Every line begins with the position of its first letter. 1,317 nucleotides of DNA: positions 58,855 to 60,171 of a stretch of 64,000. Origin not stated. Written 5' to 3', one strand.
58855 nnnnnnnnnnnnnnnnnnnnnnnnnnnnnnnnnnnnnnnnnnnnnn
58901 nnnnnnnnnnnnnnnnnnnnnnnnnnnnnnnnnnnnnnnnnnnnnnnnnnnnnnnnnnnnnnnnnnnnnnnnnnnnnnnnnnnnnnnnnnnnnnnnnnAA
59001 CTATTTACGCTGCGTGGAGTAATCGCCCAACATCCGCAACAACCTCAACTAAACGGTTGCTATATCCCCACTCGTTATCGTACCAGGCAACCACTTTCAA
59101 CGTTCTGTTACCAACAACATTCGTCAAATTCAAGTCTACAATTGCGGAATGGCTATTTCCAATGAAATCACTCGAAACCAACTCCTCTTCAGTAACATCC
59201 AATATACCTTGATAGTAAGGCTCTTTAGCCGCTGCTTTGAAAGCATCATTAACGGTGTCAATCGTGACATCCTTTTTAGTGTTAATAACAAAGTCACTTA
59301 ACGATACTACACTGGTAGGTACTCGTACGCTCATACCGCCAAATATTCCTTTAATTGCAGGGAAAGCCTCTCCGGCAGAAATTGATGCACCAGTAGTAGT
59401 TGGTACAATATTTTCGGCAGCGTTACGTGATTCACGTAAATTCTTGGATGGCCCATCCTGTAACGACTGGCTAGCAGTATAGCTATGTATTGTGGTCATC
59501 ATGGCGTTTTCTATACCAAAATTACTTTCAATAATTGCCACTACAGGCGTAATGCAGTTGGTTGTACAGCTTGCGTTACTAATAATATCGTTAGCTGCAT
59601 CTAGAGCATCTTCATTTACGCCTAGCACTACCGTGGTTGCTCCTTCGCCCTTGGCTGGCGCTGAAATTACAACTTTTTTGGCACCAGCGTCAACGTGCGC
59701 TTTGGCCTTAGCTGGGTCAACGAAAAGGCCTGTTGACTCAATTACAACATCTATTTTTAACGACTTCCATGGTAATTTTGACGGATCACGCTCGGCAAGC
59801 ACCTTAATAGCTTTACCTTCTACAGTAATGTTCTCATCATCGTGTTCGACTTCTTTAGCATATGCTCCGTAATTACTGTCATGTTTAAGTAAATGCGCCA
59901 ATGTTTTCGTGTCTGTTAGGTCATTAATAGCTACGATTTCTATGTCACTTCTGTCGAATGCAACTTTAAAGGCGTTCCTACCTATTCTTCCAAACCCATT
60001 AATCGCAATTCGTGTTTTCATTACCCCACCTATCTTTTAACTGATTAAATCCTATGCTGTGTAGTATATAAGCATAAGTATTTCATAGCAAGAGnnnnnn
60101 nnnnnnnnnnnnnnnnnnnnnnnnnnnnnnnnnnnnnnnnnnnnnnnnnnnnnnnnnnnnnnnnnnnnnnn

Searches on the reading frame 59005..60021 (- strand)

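Call 8: search_protein_families(library=ncbifam, proteins=[window:59005-60021:-], max_evalue=0.00001)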
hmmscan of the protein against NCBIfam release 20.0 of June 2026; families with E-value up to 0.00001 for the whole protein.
window:59005-60021:- (338 aa): 10 families
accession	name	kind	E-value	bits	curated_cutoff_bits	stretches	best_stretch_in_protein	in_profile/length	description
NF005830.0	PRK07729.1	equivalog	4.1e-126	420.5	546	1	1-335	1-334/343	glyceraldehyde-3-phosphate dehydrogenase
TIGR01534.1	GAPDH-I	equivalog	2.1e-124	415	367.2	1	4-325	1-329/330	type I glyceraldehyde-3-phosphate dehydrogenase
NF005641.0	PRK07403.1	equivalog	1.6e-110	369.4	616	1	3-328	2-329/337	type I glyceraldehyde-3-phosphate dehydrogenase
NF033735.1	G3PDH_Arsen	exception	4.7e-102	341.8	450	1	5-328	1-323/323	ArsJ-associated glyceraldehyde-3-phosphate dehydrogenase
NF010058.0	PRK13535.1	equivalog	1.2e-96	323.8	539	1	2-327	2-329/339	erythrose-4-phosphate dehydrogenase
NF006512.0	PRK08955.1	equivalog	2.6e-95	319.6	563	1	1-333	1-332/334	glyceraldehyde-3-phosphate dehydrogenase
TIGR01532.1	E4PD_g-proteo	equivalog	4.1e-93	312.2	530.55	1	4-325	1-324/325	erythrose-4-phosphate dehydrogenase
NF011954.0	PRK15425.1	equivalog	1.7e-92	310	662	1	1-331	1-329/331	glyceraldehyde-3-phosphate dehydrogenase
NF006139.0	PRK08289.1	equivalog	1e-71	242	431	1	4-331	130-469/480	glyceraldehyde-3-phosphate dehydrogenase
NF003251.0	PRK04207.1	equivalog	2e-09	37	185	1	2-264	2-245/343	type II glyceraldehyde-3-phosphate dehydrogenase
